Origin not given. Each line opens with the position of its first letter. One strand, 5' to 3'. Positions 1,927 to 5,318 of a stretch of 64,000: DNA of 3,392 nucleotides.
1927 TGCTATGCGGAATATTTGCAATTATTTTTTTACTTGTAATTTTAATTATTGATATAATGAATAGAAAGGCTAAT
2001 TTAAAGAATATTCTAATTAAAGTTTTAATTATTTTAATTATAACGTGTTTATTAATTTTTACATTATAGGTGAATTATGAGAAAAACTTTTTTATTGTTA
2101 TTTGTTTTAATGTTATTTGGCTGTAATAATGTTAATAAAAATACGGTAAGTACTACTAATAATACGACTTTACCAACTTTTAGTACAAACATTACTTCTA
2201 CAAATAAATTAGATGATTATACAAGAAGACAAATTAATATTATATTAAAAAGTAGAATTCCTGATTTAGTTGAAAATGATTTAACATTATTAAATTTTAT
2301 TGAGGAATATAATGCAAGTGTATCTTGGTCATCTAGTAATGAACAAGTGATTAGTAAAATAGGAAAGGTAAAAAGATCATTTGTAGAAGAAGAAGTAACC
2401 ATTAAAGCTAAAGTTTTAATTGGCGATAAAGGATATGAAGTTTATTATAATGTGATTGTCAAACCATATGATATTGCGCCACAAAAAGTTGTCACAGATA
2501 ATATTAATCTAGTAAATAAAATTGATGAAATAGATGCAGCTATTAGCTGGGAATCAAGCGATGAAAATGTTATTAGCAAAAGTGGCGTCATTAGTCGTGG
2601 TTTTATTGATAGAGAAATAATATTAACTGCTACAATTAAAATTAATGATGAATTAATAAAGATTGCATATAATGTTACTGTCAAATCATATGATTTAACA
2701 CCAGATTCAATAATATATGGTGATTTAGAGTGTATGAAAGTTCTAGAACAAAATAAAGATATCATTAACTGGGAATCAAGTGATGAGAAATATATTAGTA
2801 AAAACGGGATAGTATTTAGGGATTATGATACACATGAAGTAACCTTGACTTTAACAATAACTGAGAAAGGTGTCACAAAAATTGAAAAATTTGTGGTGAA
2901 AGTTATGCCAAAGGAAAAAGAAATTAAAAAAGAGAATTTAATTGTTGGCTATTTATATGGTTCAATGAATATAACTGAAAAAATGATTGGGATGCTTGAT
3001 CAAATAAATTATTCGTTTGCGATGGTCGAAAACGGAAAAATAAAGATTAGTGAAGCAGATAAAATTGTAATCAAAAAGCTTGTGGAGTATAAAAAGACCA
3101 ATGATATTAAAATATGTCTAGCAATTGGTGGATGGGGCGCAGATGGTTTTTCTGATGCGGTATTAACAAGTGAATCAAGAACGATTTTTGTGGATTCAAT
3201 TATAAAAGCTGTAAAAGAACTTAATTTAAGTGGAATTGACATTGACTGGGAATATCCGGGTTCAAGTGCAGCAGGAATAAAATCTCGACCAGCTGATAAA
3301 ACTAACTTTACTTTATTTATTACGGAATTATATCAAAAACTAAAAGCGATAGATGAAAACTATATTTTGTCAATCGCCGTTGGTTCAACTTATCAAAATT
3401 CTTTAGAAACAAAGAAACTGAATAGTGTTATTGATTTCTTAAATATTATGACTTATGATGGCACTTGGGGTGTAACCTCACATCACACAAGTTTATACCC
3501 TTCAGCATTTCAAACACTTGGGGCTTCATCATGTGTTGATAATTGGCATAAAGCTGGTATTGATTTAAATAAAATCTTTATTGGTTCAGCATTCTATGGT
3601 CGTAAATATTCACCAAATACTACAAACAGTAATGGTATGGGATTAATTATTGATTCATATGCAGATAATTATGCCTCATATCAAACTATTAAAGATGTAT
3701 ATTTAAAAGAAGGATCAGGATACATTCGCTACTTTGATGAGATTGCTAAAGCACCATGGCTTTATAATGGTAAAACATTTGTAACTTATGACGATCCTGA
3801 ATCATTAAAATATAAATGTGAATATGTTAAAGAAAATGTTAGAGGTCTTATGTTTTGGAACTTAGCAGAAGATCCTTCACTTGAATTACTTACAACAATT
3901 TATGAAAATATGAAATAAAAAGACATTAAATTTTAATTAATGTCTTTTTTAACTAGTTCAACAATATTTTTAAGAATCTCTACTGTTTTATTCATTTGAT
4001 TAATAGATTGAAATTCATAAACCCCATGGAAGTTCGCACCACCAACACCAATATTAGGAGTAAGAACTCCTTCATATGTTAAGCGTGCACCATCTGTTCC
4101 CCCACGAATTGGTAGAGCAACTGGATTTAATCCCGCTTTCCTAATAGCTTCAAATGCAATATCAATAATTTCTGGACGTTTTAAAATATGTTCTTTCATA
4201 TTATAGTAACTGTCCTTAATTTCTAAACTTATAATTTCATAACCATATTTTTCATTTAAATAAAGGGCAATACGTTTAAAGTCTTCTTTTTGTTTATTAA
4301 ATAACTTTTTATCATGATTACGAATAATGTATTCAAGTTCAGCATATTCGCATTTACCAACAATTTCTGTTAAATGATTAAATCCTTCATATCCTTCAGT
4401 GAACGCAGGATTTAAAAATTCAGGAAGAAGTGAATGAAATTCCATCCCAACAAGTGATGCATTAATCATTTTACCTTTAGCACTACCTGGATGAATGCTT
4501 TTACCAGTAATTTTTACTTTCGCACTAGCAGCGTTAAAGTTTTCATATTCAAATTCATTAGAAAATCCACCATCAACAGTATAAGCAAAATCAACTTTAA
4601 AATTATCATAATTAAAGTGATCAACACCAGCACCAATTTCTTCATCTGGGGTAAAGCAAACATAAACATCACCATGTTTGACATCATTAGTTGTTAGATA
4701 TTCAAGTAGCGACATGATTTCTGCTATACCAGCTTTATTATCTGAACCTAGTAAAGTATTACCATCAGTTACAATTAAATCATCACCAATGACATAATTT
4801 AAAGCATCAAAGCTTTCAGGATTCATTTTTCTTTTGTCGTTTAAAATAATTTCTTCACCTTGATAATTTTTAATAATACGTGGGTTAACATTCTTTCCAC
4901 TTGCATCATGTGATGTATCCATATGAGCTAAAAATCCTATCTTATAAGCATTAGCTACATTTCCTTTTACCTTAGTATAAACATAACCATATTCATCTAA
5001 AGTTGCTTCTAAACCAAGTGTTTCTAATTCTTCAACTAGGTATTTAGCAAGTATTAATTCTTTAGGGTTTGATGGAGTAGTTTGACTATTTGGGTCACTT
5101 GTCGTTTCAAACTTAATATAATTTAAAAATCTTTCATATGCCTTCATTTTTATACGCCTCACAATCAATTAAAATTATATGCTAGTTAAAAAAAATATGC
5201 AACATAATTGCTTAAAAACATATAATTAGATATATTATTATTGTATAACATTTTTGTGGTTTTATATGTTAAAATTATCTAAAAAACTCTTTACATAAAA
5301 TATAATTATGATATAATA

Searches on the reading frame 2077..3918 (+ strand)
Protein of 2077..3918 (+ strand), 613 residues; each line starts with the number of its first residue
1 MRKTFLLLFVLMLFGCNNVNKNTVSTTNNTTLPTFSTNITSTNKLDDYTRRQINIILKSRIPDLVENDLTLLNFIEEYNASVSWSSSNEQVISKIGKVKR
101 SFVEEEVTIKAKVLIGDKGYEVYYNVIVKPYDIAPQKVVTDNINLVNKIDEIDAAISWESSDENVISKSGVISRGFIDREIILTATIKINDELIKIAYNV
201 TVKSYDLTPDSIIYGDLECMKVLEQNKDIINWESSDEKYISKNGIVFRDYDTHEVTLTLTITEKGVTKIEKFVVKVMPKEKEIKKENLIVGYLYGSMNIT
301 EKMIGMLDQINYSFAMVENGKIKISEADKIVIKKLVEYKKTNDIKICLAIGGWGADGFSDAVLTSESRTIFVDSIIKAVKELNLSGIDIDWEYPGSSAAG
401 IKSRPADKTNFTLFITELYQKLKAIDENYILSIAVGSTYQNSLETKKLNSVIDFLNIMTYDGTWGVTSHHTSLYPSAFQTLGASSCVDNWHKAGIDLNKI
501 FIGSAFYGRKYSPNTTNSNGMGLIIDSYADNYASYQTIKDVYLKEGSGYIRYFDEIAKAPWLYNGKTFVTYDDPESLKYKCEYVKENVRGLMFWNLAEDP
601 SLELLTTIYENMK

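Call 82: search_protein_families(library=padloc, proteins=[window:2077-3918:+], max_evalue=0.001)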
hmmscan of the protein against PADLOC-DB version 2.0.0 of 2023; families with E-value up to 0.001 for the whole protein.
window:2077-3918:+ (613 aa): 0 families

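Call 83: search_protein_families(library=ncbifam, proteins=[window:2077-3918:+], max_evalue=1e-10)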
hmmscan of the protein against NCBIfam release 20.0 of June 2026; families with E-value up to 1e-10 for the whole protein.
window:2077-3918:+ (613 aa): 1 family
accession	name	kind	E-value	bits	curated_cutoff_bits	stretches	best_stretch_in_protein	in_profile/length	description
NF052619.1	ChiD_Serratia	equivalog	7.2e-39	133.9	750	1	327-510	86-278/416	chitinase ChiD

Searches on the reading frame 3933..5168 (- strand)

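Call 82: search_protein_families(library=padloc, proteins=[window:3933-5168:-], max_evalue=0.001)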
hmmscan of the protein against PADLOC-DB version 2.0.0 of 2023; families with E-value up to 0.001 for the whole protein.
window:3933-5168:- (411 aa): 0 families

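Call 83: search_protein_families(library=ncbifam, proteins=[window:3933-5168:-], max_evalue=1e-10)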
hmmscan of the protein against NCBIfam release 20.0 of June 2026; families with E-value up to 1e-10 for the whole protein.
window:3933-5168:- (411 aa): 4 families
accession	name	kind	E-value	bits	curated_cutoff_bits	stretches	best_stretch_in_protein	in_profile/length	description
NF003976.0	PRK05469.1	subfamily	1e-157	525.2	255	1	8-408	3-407/409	tripeptide aminopeptidase PepT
TIGR01882.1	peptidase-T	equivalog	1.7e-134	448.8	285.75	1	11-407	6-407/410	peptidase T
NF009920.0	PRK13381.1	subfamily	6.6e-127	423.8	293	1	6-407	5-409/412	peptidase T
TIGR01883.1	PepT-like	hypoth_equivalog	1.6e-24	86.6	274.25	1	123-403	80-360/361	peptidase T-like protein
